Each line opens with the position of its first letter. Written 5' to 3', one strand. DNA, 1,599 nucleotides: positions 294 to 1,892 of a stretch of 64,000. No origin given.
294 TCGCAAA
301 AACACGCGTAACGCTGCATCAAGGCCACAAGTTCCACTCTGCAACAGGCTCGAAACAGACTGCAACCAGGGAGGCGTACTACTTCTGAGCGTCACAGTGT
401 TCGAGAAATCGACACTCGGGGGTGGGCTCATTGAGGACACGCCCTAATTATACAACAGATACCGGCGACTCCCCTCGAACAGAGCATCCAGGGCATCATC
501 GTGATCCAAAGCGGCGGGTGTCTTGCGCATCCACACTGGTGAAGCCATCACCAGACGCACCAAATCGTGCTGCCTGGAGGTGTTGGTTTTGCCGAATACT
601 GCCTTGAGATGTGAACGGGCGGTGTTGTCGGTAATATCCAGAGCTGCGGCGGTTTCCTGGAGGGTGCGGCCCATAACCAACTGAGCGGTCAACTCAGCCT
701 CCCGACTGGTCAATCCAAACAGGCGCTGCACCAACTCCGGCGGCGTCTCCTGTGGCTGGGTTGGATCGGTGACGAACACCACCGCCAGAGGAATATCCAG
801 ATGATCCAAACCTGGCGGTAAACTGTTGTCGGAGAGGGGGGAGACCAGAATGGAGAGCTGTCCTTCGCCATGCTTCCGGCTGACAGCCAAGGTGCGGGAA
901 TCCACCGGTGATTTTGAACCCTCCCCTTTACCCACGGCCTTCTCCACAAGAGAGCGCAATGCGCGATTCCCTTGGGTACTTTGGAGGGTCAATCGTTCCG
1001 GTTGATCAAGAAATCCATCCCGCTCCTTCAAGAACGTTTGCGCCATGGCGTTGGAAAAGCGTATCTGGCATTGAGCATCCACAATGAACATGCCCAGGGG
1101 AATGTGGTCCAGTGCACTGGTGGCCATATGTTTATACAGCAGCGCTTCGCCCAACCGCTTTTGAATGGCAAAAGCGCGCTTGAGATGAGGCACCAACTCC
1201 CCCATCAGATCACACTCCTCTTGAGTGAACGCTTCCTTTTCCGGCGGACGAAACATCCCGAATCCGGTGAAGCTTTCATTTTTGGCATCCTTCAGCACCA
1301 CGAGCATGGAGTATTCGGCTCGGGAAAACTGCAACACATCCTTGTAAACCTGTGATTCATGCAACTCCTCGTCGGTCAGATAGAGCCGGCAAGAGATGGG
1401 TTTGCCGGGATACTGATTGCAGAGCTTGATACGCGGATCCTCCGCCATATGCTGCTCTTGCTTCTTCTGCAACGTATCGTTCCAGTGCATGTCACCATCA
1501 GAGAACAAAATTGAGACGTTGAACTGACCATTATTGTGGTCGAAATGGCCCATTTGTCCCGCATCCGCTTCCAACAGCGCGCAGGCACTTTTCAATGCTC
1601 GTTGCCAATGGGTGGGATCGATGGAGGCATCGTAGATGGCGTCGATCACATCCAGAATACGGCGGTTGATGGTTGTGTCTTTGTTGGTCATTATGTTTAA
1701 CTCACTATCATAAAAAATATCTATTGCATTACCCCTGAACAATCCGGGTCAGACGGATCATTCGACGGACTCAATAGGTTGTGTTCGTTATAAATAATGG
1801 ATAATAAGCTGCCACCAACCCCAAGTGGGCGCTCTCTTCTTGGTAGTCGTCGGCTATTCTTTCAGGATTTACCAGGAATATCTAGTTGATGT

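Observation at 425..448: MITE-family ends coincide exactly with host stop codons at three loci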

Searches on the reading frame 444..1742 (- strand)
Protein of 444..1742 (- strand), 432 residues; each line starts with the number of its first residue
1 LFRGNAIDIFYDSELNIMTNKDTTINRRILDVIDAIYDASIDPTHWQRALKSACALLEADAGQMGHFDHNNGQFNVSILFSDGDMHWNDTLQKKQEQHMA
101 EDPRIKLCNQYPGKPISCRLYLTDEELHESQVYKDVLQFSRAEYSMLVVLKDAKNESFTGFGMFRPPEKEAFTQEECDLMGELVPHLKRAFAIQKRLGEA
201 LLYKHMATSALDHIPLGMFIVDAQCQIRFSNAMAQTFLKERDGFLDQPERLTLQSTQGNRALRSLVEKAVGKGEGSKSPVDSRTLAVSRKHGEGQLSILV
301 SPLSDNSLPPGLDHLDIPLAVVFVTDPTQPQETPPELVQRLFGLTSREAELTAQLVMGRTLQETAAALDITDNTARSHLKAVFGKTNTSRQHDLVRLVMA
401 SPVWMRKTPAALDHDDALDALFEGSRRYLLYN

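Call 58: search_protein_families(library=pfam, proteins=[window:444-1742:-], max_evalue=0.01)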
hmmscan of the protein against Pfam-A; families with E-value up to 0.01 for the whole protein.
window:444-1742:- (432 aa): 1 family
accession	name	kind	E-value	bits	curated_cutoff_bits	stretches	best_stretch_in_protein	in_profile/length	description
PF00196.25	GerE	-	2.8e-05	24.1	23.5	1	344-397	3-56/57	Bacterial regulatory proteins, luxR family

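Call 59: find_encoding_contigs(protein=window:444-1742:-, flank=1500, max_places=8)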
Protein window:444-1742:- (432 aa): no gene with exactly this product is on record in the collection.
